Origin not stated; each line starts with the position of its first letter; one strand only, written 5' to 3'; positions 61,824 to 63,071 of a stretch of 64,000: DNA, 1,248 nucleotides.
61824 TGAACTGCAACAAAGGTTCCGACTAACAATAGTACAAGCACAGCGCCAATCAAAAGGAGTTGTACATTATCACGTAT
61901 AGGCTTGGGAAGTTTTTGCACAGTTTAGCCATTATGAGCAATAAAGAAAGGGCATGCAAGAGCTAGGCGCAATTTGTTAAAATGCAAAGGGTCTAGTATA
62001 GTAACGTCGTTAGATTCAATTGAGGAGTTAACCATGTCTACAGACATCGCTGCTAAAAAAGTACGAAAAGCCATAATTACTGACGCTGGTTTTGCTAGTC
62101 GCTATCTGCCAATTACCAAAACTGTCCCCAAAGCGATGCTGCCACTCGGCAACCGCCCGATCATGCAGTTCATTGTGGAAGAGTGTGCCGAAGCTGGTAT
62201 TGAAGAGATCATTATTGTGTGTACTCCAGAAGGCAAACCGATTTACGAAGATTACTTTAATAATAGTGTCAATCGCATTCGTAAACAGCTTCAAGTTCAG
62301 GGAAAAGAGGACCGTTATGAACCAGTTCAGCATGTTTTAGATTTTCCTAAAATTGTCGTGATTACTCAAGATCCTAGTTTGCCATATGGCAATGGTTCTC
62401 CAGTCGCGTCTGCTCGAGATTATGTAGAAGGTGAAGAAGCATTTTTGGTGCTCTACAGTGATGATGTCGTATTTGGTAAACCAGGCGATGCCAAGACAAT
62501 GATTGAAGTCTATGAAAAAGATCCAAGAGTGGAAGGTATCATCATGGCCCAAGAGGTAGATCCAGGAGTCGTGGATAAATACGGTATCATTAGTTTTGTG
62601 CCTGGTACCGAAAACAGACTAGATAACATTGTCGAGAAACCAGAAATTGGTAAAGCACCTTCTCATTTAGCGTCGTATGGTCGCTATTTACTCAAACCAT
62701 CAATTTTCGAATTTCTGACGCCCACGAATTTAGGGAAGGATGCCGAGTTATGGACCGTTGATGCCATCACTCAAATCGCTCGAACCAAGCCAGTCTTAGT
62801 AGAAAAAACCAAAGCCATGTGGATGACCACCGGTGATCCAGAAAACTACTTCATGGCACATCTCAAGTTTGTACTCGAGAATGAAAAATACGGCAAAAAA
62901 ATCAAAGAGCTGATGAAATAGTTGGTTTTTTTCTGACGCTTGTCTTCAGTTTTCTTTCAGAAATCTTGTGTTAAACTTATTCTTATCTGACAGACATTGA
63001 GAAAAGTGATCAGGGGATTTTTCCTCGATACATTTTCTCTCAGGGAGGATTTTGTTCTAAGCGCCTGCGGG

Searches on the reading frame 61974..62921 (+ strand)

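Call 85: search_protein_families(library=pfam, proteins=[window:61974-62921:+], max_evalue=0.00001)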
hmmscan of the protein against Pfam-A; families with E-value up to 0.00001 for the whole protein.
window:61974-62921:+ (315 aa): 2 families
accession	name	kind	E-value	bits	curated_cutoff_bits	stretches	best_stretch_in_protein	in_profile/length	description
PF00483.29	NTP_transferase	-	8.9e-29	101.2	21.2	1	32-298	1-241/245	Nucleotidyl transferase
PF12804.13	NTP_transf_3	-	1.9e-07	31.9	27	1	34-184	2-115/160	MobA-like NTP transferase domain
